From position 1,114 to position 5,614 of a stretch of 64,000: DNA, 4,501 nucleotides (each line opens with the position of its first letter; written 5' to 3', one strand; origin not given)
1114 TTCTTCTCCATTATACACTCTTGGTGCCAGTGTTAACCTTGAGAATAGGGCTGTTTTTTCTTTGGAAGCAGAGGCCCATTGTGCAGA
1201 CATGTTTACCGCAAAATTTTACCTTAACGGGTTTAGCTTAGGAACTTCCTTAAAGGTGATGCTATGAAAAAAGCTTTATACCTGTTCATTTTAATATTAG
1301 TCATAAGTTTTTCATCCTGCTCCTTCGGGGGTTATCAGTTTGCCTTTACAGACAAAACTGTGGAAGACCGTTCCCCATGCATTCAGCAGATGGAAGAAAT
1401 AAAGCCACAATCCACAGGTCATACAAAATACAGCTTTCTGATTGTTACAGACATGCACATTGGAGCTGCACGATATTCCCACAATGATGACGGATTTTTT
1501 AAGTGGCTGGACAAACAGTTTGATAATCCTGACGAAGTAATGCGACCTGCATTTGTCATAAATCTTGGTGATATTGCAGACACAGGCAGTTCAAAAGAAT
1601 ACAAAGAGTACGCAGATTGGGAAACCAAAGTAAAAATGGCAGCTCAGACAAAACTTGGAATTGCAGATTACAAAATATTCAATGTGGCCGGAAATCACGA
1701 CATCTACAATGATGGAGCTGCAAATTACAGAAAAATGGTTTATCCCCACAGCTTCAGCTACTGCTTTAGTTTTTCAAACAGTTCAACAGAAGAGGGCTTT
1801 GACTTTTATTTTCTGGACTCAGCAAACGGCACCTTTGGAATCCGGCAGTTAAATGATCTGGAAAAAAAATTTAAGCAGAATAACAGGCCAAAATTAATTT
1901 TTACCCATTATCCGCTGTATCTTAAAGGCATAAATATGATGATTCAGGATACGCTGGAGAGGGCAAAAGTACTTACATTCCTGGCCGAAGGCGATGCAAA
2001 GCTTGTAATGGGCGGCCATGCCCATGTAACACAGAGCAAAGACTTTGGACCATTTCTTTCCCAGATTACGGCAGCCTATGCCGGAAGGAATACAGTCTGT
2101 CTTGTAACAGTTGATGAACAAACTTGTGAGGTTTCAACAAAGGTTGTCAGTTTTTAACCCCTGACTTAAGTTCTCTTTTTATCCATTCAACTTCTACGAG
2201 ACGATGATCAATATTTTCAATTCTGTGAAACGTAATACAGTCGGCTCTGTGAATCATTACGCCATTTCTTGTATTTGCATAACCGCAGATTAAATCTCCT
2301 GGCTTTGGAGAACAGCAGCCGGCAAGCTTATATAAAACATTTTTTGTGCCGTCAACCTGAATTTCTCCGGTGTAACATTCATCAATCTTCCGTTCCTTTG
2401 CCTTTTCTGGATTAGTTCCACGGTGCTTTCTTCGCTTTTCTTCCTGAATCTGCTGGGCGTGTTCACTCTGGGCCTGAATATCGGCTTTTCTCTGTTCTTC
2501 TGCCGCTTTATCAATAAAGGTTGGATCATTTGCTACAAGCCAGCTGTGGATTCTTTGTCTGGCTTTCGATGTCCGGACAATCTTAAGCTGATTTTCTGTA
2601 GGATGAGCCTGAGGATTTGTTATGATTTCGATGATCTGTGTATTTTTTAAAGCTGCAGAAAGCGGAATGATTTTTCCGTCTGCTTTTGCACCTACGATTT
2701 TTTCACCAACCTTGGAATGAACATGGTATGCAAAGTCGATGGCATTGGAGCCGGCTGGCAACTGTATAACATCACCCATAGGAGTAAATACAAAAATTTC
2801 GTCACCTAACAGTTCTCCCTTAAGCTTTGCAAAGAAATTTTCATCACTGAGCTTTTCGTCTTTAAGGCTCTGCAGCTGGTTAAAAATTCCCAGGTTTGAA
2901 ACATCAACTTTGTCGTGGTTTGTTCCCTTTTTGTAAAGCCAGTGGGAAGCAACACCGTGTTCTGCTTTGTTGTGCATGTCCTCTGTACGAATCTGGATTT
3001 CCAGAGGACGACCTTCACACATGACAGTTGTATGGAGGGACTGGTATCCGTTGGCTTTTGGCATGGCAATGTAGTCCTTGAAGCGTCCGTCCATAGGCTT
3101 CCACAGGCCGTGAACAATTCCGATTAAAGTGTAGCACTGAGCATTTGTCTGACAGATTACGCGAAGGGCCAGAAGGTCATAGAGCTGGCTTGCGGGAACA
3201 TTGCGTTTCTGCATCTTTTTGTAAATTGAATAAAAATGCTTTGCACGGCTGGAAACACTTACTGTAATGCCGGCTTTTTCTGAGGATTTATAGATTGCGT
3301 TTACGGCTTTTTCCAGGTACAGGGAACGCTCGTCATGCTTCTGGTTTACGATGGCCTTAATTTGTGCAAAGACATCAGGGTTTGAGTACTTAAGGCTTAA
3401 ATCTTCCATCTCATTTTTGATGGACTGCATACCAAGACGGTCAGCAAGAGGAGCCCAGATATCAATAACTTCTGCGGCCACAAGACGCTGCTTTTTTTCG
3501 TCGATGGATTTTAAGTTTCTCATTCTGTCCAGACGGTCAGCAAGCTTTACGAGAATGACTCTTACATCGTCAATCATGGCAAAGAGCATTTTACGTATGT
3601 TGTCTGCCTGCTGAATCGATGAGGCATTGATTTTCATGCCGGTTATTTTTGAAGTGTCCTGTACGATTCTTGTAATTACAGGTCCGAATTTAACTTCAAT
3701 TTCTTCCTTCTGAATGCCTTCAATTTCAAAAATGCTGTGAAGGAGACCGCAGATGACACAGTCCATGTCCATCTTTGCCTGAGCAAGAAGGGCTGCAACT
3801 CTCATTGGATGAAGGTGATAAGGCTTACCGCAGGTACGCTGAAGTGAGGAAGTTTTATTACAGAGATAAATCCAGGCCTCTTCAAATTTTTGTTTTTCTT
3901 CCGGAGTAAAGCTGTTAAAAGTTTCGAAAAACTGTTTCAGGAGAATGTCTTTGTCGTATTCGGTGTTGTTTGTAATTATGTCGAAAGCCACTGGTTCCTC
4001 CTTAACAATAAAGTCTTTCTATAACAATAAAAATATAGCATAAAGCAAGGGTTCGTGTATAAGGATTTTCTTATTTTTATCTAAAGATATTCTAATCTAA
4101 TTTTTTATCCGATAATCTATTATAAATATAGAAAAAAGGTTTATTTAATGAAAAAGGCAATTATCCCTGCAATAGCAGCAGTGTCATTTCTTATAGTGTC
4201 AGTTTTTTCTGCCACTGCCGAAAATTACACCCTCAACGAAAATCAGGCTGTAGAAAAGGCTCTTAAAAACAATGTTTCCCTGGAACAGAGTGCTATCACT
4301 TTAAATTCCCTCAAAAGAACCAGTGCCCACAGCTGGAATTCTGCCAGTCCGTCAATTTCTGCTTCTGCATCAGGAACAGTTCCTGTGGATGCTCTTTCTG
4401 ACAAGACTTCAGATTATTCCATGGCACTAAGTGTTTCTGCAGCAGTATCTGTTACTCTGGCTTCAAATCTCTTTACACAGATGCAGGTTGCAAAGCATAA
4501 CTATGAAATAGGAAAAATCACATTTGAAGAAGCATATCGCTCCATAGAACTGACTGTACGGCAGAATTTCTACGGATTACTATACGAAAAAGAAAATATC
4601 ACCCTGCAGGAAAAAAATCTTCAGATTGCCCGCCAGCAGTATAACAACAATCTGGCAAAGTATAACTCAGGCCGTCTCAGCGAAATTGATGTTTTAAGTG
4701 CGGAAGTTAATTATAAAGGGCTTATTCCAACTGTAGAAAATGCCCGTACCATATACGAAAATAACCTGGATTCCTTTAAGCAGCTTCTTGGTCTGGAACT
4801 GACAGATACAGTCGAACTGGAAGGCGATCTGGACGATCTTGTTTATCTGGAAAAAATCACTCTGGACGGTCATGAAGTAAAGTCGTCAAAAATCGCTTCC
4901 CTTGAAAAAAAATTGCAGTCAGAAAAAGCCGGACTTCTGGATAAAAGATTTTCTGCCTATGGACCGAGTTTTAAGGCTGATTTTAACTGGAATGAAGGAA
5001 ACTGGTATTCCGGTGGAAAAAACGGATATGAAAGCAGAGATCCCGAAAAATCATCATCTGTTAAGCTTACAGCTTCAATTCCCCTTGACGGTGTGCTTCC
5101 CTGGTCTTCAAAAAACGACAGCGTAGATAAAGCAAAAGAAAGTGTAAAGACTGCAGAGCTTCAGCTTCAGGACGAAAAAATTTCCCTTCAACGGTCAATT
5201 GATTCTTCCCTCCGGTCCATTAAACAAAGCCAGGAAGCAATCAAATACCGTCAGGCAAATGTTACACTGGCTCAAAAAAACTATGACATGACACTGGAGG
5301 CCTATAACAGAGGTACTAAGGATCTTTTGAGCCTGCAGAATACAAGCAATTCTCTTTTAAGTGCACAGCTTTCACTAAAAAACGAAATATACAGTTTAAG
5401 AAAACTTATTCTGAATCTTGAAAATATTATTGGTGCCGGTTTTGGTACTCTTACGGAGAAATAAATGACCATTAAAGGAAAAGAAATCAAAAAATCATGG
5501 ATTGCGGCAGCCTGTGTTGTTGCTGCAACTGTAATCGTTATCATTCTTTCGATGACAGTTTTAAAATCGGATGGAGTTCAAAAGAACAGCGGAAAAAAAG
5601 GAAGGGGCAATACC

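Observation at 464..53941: Five dispersed elements conserved in structure rather than sequence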

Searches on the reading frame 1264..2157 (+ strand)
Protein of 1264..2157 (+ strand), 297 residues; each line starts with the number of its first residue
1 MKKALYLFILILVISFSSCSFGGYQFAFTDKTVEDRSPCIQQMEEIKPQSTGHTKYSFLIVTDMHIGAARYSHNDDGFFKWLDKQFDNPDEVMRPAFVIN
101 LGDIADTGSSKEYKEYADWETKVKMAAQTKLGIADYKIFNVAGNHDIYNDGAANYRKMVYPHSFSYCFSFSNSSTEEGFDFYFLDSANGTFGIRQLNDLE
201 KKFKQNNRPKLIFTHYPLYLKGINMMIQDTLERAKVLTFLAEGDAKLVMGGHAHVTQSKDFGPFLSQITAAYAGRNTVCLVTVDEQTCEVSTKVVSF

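Call 19: search_protein_families(library=pfam, proteins=[window:1264-2157:+])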
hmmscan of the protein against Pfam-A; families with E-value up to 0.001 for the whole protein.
window:1264-2157:+ (297 aa): 1 family
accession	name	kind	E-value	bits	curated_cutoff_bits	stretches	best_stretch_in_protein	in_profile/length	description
PF00149.33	Metallophos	-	1.4e-14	55.4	21.5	1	57-255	2-190/191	Calcineurin-like phosphoesterase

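Call 63: find_encoding_contigs(protein=window:1264-2157:+, flank=2500, max_places=10)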
Protein window:1264-2157:+ (297 aa): no gene with exactly this product is on record in the collection.

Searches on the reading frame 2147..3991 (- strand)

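Call 19: search_protein_families(library=pfam, proteins=[window:2147-3991:-])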
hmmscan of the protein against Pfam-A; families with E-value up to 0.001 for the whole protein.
window:2147-3991:- (614 aa): 4 families
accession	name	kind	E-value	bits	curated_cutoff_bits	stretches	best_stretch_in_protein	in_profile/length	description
PF04607.23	RelA_SpoT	-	3e-40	137.4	27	1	248-357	1-112/113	Region found in RelA / SpoT proteins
PF13328.12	HD_4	-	8.1e-39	133.3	27.2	1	39-188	1-155/156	HD domain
PF02824.27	TGS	-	1.4e-15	57.5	22.2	1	399-458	1-60/60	TGS domain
PF01966.28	HD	-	1.3e-05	25.9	22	1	61-157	4-116/116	HD domain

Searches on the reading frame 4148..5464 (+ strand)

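Call 19: search_protein_families(library=pfam, proteins=[window:4148-5464:+])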
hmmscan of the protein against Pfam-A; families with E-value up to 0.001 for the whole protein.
window:4148-5464:+ (438 aa): 1 family
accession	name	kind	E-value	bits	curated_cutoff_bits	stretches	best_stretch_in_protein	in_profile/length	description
PF02321.23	OEP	-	4.7e-37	128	22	2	247-429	13-187/187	Outer membrane efflux protein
